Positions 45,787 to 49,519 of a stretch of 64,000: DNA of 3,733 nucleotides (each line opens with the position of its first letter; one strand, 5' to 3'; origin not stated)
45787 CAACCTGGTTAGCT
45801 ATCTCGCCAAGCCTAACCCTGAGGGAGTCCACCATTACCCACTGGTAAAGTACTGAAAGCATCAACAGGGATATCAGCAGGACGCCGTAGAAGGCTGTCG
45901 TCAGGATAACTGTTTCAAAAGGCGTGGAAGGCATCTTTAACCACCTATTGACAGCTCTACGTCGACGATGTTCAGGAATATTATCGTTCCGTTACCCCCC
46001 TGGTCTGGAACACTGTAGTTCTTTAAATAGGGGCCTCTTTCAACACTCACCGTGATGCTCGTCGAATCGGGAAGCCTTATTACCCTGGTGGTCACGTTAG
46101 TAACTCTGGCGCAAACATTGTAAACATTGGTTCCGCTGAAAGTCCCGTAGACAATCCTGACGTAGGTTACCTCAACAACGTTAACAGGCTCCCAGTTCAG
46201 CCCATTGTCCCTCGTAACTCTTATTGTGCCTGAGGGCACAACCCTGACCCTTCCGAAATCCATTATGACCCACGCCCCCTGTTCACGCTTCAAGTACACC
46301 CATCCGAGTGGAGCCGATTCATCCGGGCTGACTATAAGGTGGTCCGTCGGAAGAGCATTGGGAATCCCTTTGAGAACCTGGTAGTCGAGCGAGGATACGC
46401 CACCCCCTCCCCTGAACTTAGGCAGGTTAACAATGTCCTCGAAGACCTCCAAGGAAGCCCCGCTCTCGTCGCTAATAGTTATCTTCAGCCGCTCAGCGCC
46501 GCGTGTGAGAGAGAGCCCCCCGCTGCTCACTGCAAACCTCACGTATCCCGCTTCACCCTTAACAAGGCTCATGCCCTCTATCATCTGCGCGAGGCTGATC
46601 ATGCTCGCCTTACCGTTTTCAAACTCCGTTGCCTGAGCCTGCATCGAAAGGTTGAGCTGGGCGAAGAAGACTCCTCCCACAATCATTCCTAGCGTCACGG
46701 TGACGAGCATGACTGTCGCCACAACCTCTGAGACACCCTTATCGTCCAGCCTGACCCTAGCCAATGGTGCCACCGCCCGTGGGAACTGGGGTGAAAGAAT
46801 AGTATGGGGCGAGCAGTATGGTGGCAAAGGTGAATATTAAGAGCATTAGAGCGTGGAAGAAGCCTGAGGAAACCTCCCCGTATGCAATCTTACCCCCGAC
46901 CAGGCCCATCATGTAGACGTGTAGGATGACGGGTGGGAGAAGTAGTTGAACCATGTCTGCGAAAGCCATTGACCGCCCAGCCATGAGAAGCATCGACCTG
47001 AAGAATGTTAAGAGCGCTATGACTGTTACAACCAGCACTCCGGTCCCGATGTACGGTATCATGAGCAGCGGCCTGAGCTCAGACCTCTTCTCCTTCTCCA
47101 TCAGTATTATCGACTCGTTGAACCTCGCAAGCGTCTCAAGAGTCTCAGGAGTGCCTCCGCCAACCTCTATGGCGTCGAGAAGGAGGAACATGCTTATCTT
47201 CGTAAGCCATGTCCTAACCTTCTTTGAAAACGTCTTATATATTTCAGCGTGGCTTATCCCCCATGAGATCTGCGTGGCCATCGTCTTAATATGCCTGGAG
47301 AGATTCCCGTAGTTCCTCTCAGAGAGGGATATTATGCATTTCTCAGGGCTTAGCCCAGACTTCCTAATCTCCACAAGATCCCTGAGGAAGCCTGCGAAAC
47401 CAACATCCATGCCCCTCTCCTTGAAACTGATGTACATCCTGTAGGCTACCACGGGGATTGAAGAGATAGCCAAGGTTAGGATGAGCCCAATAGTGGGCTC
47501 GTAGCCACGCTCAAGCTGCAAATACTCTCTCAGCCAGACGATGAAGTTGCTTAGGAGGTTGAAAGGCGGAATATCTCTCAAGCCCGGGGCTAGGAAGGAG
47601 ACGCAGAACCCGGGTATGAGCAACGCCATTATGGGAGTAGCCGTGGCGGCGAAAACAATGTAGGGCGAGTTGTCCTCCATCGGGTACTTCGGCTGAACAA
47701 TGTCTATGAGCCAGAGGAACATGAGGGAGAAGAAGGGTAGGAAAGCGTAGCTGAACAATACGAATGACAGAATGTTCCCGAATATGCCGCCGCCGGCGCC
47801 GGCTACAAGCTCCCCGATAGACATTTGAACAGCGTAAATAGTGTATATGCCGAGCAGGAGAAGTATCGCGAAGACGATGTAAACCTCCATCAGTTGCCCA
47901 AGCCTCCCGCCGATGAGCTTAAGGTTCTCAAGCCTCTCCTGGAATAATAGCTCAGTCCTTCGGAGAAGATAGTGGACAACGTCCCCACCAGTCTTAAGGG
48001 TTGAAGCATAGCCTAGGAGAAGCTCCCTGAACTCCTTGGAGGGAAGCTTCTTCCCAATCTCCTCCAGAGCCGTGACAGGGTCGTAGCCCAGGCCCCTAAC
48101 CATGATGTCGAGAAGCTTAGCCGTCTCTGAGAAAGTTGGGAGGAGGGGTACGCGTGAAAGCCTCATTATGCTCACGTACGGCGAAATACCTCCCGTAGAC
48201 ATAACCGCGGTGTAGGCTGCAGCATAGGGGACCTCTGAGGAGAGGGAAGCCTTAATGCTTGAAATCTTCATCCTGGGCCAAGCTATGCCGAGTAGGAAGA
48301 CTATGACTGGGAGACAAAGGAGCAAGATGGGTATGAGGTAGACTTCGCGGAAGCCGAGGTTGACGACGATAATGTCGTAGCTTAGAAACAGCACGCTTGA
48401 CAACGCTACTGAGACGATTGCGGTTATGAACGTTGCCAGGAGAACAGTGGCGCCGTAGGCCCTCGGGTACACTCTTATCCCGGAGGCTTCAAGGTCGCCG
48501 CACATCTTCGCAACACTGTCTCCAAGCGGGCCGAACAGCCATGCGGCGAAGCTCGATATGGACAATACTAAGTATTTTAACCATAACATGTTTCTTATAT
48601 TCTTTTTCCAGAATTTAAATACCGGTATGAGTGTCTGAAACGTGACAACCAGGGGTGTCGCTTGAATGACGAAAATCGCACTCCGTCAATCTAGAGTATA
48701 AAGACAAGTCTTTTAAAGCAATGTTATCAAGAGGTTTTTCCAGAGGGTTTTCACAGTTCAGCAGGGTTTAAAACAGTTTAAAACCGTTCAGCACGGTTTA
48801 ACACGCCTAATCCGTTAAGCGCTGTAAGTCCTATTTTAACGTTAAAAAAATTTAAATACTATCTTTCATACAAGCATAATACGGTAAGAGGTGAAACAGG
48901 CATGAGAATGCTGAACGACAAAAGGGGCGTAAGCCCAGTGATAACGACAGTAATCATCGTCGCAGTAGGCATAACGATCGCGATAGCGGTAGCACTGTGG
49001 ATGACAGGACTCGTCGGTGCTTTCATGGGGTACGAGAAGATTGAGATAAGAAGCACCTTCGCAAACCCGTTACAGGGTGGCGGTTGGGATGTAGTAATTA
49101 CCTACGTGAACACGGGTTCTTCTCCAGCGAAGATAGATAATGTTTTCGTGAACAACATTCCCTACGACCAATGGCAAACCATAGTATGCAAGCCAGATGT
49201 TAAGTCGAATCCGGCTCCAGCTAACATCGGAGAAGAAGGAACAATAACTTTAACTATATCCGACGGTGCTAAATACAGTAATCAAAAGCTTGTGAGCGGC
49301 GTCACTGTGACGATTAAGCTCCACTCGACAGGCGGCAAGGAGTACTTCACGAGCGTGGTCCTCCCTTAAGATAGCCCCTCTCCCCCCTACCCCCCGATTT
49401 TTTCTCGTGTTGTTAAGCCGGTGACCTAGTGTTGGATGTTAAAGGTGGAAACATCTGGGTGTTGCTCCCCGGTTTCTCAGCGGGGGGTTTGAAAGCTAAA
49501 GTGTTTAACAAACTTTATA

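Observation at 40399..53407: Complete non-archaellum type IV pilus locus with a six-gene pilin-like operon ending in a giant 1124-aa subunit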

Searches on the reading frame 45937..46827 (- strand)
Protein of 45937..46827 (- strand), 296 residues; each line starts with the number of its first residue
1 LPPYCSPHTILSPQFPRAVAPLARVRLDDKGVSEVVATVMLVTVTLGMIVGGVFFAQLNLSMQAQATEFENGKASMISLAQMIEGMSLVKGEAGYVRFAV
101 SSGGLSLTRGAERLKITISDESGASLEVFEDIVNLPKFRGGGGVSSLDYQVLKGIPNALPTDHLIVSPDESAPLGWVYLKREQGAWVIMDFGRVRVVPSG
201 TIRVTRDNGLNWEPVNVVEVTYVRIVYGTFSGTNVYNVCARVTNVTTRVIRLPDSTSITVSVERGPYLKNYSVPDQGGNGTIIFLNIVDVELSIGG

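Call 3: search_protein_families(library=pfam, proteins=[window:45937-46827:-], max_evalue=0.1)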
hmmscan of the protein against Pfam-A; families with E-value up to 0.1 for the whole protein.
window:45937-46827:- (296 aa): 0 families

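Call 4: search_protein_families(library=ncbifam, proteins=[window:45937-46827:-], max_evalue=0.1)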
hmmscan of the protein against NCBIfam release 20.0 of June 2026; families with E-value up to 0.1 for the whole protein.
window:45937-46827:- (296 aa): 2 families
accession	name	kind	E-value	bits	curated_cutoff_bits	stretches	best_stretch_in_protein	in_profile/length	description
NF005176.1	PRK06655.1-1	equivalog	0.0027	17.6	230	1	56-127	42-112/197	flagellar hook assembly protein FlgD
NF046073.1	UpsA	equivalog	0.058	13.5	130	1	30-73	2-42/136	pilin subunit UpsA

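Call 36: search_solved_structures(query=A4, max_evalue=10)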
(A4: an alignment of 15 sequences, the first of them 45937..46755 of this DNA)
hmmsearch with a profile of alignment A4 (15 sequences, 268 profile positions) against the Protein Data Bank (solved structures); distinct sequences matched with E-value up to 10: 0.

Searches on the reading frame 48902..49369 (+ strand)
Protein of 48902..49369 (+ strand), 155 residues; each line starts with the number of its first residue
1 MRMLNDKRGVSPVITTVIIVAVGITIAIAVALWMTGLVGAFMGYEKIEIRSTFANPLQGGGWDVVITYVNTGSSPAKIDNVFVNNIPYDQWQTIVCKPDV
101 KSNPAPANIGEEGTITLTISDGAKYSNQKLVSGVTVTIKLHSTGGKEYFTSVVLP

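Call 3: search_protein_families(library=pfam, proteins=[window:48902-49369:+], max_evalue=0.1)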
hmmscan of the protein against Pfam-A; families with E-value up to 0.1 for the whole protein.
window:48902-49369:+ (155 aa): 2 families
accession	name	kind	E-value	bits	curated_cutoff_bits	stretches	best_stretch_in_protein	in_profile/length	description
PF07790.16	Pilin_N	-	0.026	15.8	25.2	1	8-37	1-30/78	Archaeal Type IV pilin, N-terminal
PF03390.20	2HCT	-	0.08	12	26.2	0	20-62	122-164/415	2-hydroxycarboxylate transporter family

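Call 4: search_protein_families(library=ncbifam, proteins=[window:48902-49369:+], max_evalue=0.1)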
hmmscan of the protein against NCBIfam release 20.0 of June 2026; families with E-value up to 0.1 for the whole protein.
window:48902-49369:+ (155 aa): 3 families
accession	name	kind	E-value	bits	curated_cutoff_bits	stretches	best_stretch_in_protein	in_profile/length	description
NF046073.1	UpsA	equivalog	0.00017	21.7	130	1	7-98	1-81/136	pilin subunit UpsA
TIGR02537.2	arch_flag_Nterm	domain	0.00083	18.8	20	1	6-37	1-32/33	archaellin/type IV pilin N-terminal domain-containing protein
TIGR04393.1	rpt_T5SS_PEPC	repeat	0.024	14.6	23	1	108-127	30-49/49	T5SS/PEP-CTERM-associated repeat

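Call 102: search_solved_structures(query=A7, max_evalue=10)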
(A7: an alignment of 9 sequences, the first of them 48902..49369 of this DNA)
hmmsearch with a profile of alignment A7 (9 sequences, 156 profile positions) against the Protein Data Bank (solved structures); distinct sequences matched with E-value up to 10: 18.
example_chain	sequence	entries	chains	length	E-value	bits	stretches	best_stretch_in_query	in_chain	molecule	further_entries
8q30_A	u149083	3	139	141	6.6e-09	39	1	11-94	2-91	DUF4352 domain-containing protein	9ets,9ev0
8fk7_A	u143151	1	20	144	9.3e-08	35.3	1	6-154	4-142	Flagellin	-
8fjs_A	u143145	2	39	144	3.7e-07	33.3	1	5-141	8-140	Pilin_N domain-containing protein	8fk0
8tib_A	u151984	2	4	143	9.1e-06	28.8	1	5-131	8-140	DUF973 family protein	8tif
6nav_A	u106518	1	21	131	6e-05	26.2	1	11-132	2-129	M9UD72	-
6w8x_A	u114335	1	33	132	0.00021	24.4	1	11-141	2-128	pilin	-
6w8u_A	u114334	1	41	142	0.057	16.5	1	17-124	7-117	pilin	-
5kyh_A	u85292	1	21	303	0.085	15.9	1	10-40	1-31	Iho670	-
8gi2_A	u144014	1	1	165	0.096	15.7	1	6-120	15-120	Natrinema pilin, PilA2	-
4b9p_A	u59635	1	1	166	0.67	13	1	47-139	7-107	TYPE 3A CELLULOSE-BINDING DOMAIN PROTEIN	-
3j1r_A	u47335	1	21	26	0.73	12.9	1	10-35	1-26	archaeal adhesion filament core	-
6ylg_c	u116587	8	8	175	0.96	12.5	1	52-136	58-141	Ribosome biogenesis protein ALB1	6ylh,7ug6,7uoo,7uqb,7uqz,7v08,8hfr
8jqe_A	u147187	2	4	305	1.2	12.2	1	38-110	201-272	YdjC family protein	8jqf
6d0t_A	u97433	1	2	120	1.7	11.7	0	112-151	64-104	BB1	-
9myg_A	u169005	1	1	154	3.6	10.6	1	6-50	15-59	Archaeal Type IV pilin N-terminal domain-containing protein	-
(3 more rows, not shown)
